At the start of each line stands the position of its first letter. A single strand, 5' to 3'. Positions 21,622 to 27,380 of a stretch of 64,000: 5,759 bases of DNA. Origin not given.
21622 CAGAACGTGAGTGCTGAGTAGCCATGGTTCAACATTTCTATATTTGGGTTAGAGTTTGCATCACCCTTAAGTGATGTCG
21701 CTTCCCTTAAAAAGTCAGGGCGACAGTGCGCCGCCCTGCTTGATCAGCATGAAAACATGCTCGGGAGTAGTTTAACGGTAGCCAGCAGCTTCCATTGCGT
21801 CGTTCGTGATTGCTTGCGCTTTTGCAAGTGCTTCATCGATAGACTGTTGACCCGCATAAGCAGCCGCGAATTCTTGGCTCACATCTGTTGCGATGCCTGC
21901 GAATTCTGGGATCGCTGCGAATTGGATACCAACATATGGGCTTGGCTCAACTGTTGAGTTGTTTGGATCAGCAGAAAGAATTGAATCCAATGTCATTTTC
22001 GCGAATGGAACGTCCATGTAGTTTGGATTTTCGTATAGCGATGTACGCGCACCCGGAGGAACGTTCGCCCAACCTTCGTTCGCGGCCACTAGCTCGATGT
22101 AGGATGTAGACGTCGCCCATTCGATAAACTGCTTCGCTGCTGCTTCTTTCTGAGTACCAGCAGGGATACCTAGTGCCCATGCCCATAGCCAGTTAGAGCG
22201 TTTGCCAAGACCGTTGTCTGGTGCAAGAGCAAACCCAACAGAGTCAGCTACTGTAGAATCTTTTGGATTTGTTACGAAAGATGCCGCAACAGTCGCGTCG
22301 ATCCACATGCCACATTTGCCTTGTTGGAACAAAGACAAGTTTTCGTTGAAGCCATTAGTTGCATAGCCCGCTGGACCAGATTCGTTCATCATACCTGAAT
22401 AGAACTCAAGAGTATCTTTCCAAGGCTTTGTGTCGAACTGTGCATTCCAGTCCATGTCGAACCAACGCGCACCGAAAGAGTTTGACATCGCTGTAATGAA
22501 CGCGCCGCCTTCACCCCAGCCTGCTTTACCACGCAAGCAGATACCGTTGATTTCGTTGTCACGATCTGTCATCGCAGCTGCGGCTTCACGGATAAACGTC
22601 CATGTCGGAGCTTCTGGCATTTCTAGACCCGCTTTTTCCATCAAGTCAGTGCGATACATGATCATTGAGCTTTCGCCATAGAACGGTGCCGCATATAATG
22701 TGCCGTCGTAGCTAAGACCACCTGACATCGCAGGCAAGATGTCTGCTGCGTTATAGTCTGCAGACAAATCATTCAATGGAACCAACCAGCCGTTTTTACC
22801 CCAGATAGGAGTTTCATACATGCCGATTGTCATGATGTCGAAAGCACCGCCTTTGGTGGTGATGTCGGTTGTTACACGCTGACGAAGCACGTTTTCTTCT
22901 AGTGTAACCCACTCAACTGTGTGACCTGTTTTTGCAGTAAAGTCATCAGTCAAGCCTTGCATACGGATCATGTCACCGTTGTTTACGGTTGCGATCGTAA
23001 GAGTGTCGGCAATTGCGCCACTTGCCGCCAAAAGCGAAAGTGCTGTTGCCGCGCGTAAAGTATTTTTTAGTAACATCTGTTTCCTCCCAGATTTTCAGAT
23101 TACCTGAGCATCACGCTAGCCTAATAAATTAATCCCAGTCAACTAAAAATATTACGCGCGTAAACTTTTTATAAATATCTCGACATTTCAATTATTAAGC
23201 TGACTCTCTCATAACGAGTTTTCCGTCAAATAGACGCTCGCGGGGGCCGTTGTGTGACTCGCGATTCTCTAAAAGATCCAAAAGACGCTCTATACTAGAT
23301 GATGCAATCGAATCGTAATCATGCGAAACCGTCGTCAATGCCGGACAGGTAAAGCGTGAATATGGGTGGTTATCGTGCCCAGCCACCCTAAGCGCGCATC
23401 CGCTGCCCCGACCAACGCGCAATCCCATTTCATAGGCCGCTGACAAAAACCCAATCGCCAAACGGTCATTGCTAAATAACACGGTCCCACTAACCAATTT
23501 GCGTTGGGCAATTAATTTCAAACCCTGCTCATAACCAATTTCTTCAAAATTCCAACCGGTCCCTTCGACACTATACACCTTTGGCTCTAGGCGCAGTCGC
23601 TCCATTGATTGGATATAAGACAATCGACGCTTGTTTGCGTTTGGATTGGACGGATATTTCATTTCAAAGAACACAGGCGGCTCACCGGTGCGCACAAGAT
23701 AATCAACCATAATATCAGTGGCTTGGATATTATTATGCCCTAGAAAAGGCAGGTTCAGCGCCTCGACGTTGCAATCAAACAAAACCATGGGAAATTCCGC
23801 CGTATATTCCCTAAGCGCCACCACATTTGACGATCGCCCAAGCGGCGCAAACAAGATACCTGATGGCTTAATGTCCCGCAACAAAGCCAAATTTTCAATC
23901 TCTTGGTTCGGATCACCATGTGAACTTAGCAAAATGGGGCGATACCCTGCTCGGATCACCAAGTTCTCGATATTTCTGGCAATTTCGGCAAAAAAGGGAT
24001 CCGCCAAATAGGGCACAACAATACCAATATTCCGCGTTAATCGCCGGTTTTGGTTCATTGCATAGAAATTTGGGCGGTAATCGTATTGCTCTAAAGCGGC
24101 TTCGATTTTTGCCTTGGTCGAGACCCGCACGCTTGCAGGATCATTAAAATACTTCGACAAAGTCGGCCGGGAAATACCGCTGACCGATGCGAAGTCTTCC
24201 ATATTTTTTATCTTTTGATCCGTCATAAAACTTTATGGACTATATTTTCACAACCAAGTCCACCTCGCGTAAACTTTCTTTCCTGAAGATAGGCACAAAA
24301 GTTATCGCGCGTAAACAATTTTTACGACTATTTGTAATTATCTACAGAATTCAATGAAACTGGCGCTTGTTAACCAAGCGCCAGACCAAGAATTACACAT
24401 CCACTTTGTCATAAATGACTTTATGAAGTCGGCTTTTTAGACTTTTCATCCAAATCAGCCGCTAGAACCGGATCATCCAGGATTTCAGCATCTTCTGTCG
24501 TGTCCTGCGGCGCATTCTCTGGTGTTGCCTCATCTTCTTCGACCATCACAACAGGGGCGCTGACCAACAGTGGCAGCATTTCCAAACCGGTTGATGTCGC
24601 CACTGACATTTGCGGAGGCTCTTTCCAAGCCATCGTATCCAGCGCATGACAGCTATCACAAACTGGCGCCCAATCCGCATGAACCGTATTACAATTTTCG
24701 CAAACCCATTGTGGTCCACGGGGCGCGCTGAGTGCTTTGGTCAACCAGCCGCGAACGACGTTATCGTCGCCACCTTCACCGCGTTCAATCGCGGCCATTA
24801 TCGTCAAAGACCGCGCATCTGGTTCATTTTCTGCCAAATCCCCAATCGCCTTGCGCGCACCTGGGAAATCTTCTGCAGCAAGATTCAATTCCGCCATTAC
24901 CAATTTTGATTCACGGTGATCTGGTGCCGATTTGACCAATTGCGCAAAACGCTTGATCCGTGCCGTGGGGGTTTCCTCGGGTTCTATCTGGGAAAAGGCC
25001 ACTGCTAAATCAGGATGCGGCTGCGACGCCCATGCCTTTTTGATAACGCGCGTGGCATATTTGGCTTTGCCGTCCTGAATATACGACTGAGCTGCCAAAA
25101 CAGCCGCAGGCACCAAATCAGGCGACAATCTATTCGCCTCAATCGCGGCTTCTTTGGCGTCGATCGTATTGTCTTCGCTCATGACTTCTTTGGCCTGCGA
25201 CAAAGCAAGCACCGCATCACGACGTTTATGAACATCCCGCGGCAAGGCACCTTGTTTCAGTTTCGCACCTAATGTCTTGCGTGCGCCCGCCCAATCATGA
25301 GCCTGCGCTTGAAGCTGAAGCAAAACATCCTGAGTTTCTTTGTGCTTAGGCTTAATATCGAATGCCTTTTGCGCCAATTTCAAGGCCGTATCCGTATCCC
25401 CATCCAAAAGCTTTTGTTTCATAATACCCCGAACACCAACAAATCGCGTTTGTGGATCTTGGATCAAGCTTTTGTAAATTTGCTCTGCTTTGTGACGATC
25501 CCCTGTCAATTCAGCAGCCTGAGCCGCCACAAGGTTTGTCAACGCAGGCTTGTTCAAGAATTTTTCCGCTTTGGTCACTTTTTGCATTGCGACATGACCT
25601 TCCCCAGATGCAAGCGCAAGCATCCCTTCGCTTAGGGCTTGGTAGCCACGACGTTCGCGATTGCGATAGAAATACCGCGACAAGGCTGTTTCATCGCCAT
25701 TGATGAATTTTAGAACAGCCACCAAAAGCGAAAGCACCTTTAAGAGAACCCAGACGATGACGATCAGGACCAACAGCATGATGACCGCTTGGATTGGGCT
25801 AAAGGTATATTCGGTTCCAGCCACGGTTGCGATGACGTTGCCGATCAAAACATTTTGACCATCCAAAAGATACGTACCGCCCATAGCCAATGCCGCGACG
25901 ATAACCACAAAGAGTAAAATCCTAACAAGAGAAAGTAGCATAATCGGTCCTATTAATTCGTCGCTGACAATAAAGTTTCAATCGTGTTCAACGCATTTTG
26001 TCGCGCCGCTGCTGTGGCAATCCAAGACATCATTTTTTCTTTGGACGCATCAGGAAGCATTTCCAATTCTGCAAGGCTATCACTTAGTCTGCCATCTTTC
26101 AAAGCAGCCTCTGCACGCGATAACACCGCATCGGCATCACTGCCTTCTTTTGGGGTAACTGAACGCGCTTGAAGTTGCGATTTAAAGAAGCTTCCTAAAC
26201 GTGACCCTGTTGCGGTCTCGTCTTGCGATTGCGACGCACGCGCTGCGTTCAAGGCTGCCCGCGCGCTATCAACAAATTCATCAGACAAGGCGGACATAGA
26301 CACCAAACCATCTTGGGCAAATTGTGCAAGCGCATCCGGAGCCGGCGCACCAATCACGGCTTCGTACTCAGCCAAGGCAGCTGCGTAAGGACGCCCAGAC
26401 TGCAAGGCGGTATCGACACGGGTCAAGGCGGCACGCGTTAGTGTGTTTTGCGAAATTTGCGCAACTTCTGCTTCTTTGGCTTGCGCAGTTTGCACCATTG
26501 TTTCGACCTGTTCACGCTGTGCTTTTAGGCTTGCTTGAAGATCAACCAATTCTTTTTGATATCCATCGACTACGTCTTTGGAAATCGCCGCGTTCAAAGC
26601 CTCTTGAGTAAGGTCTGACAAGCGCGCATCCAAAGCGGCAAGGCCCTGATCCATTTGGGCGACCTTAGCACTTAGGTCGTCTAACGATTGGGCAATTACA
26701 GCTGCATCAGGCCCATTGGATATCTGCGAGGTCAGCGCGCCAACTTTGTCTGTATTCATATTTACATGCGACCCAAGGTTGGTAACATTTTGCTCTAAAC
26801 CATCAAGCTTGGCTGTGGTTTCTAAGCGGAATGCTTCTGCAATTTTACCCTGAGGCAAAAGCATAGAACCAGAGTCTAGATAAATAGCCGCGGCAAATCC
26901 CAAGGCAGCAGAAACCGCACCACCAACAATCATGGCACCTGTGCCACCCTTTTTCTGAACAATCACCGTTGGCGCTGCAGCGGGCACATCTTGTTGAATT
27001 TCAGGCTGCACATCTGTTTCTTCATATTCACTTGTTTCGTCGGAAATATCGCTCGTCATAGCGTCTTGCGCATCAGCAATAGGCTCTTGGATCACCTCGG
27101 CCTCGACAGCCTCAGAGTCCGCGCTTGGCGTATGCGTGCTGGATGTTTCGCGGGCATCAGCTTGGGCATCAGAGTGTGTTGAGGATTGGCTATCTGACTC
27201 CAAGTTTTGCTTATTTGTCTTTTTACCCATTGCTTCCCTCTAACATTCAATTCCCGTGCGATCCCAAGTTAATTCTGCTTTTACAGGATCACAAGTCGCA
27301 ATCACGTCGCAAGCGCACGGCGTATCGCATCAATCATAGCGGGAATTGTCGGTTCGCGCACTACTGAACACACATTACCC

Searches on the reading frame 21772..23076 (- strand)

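Call 81: search_protein_families(library=pfam, proteins=[window:21772-23076:-], max_evalue=0.00001)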
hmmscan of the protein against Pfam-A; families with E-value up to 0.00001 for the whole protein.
window:21772-23076:- (434 aa): 2 families
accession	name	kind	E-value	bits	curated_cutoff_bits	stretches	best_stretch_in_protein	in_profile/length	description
PF01547.30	SBP_bac_1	-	6.7e-53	181.1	26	1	39-325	10-304/307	Bacterial extracellular solute-binding protein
PF13416.11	SBP_bac_8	-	2e-23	84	27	1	42-351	2-269/279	Bacterial extracellular solute-binding protein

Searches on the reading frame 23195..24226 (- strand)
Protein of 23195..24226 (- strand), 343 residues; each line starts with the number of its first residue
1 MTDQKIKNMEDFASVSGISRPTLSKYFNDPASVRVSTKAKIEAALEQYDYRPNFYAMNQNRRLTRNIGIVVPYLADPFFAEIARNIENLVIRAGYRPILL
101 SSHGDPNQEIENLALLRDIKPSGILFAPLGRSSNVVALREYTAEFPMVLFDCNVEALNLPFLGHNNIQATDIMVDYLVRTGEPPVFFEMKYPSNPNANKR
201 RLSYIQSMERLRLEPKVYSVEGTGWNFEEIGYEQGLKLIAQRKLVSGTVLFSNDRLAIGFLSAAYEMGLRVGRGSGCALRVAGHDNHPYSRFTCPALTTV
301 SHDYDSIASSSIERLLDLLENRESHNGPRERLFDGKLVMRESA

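Call 81: search_protein_families(library=pfam, proteins=[window:23195-24226:-], max_evalue=0.00001)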
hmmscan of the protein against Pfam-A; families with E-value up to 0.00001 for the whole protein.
window:23195-24226:- (343 aa): 4 families
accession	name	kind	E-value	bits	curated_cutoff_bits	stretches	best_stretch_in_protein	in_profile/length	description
PF13377.12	Peripla_BP_3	-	1.2e-15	58.4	26.5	1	192-342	21-166/167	Periplasmic binding protein-like domain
PF00532.27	Peripla_BP_1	-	2.1e-10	41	22.2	1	65-208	2-147/281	Periplasmic binding proteins and sugar binding domain of LacI family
PF00356.27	LacI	-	5.6e-09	36.1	27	1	9-53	2-46/46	Bacterial regulatory proteins, lacI family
PF13407.12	Peripla_BP_4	-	3.3e-06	27.3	35.1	1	67-285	1-217/258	Periplasmic binding protein domain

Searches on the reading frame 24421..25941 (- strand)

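Call 81: search_protein_families(library=pfam, proteins=[window:24421-25941:-], max_evalue=0.00001)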
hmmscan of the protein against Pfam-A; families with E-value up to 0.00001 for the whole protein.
window:24421-25941:- (506 aa): 2 families
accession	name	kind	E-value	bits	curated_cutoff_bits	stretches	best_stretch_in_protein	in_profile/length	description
PF07219.19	HemY_N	-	1.4e-24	86.7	31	1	34-147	1-107/107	HemY protein N-terminus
PF14559.12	TPR_19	-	1.5e-09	38.4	25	0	330-385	12-68/68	Tetratricopeptide repeat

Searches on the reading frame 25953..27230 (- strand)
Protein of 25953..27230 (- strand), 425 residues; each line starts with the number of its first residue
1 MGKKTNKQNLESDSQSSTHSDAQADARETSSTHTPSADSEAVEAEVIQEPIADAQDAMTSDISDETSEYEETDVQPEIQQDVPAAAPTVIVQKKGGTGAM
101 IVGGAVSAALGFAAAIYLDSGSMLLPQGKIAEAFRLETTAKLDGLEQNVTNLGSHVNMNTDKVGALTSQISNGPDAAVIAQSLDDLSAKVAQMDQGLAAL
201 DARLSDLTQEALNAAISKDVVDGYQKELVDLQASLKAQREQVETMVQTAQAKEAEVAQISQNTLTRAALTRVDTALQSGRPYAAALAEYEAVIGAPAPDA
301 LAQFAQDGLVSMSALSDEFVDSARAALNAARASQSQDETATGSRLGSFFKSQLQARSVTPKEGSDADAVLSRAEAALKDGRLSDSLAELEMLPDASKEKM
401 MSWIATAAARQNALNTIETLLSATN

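Call 81: search_protein_families(library=pfam, proteins=[window:25953-27230:-], max_evalue=0.00001)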
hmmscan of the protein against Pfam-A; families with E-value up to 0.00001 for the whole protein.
window:25953-27230:- (425 aa): 0 families

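Call 83: search_protein_families(library=pfam, proteins=[window:25953-27230:-], max_evalue=0.01)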
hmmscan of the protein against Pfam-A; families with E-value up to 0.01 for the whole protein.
window:25953-27230:- (425 aa): 1 family
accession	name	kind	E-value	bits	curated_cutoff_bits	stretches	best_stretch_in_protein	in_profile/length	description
PF09731.14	Mitofilin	-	0.0025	17.2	27.4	1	303-420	492-609/614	Mitochondrial inner membrane protein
